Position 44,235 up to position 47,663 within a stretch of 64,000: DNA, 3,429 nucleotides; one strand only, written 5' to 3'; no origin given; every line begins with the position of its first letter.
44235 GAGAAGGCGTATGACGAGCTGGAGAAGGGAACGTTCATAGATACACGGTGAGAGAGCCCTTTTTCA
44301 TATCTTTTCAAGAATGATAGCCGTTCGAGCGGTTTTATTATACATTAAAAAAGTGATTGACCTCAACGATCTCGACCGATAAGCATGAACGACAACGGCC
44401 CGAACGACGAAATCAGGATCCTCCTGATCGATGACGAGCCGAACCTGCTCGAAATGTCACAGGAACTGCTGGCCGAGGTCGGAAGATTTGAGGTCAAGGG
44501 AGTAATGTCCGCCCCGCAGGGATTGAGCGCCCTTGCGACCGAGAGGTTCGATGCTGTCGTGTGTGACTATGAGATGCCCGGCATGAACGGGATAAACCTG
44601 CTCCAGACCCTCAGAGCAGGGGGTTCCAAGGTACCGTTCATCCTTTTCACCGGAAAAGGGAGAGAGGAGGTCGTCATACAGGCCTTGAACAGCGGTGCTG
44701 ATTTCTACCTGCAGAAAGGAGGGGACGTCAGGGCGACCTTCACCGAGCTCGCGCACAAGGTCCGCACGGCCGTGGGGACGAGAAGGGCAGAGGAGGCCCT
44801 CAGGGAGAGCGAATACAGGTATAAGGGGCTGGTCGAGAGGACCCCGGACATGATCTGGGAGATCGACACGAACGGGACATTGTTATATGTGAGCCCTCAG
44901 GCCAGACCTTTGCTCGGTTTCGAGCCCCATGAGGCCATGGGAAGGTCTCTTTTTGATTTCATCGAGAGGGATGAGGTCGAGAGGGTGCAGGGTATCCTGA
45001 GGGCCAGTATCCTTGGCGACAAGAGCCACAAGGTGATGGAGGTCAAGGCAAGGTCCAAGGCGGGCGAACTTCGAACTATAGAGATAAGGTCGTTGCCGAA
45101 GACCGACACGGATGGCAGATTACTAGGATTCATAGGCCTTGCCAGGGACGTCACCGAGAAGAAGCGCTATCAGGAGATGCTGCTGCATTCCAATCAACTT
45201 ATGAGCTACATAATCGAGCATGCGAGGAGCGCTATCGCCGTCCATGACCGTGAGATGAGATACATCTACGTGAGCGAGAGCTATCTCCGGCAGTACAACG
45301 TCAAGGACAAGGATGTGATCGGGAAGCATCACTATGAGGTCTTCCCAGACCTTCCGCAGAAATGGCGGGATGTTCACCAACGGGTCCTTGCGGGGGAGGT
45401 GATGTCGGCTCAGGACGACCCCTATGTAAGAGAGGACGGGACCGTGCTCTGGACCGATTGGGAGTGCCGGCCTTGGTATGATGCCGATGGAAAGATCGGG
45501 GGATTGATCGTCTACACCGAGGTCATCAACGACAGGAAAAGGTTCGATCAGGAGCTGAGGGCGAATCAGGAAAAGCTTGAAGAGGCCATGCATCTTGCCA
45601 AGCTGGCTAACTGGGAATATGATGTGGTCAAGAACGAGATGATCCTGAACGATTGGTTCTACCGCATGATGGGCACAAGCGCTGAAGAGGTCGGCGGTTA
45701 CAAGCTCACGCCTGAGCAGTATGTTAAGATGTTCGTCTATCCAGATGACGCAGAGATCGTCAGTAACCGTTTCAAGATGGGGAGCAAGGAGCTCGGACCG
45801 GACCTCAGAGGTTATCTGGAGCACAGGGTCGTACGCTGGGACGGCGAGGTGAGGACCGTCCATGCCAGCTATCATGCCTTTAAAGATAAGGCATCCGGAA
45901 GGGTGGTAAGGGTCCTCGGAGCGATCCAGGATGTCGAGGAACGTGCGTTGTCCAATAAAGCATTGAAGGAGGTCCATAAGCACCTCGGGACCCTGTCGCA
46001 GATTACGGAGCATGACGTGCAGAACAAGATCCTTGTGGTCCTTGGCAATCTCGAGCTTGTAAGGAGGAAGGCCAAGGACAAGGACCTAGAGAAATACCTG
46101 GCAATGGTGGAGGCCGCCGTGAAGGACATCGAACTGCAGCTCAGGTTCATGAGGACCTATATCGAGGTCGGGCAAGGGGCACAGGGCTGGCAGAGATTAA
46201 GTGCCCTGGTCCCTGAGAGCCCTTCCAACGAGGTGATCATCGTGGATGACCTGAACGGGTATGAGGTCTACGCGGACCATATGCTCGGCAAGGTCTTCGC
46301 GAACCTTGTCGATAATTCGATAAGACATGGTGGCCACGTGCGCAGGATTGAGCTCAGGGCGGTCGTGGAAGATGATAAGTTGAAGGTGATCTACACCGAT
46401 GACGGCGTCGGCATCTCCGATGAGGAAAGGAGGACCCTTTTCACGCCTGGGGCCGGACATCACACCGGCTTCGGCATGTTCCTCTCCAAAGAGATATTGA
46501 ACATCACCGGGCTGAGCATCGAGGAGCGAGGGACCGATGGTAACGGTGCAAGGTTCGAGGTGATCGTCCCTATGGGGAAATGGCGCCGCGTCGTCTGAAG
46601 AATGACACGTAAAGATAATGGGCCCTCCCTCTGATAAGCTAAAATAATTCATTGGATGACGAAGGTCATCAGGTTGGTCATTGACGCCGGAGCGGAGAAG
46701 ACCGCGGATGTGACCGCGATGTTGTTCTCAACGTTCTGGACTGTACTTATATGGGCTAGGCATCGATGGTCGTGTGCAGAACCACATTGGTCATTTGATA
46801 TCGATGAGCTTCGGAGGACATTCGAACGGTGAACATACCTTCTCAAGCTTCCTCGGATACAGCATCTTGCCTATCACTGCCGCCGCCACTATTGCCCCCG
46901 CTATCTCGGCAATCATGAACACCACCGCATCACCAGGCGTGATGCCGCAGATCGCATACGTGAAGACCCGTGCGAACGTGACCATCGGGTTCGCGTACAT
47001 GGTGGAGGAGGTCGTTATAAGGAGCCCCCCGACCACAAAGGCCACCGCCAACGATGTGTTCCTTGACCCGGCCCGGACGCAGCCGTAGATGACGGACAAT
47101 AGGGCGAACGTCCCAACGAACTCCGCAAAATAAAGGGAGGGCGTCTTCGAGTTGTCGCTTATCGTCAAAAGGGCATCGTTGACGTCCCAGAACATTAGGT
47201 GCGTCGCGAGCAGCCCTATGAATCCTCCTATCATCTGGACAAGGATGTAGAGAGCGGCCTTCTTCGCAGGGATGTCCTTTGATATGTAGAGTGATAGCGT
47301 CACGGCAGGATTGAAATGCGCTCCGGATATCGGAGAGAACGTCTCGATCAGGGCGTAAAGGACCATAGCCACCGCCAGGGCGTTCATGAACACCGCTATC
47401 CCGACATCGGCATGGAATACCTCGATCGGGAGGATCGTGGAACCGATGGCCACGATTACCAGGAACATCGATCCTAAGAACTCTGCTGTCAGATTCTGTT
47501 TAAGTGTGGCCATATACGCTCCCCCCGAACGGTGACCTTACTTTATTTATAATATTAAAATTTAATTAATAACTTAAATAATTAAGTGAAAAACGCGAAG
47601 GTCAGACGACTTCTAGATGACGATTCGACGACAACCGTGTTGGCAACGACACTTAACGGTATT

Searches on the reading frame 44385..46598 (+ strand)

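Call 66: search_protein_families(library=pfam, proteins=[window:44385-46598:+], max_evalue=0.0001)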
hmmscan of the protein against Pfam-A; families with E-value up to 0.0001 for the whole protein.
window:44385-46598:+ (737 aa): 7 families
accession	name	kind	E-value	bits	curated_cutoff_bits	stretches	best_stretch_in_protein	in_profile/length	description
PF08448.16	PAS_4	-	7.3e-39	132.8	23.1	2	151-261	2-110/110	PAS fold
PF00989.32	PAS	-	4.3e-25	88.4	22.6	2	145-256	2-113/113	PAS fold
PF08447.18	PAS_3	-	4e-23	81.9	25.6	2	167-252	2-88/89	PAS fold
PF13426.13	PAS_9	-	2.5e-22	79.5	27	1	154-258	1-103/103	PAS domain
PF00072.30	Response_reg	-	3.4e-21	75.9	30.2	1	12-114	1-102/111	Response regulator receiver domain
PF02518.31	HATPase_c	-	3.7e-13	50.3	26.4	1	634-730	6-109/111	Histidine kinase-, DNA gyrase B-, and HSP90-like ATPase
PF13188.13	PAS_8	-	2.7e-09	37.1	21.8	0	145-199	2-56/65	PAS domain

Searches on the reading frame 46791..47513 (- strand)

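Call 66: search_protein_families(library=pfam, proteins=[window:46791-47513:-], max_evalue=0.0001)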
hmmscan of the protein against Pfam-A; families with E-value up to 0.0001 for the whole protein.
window:46791-47513:- (240 aa): 1 family
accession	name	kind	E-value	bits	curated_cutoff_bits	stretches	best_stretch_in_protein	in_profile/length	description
PF00230.25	MIP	-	1.6e-28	100.4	25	1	4-162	7-168/222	Major intrinsic protein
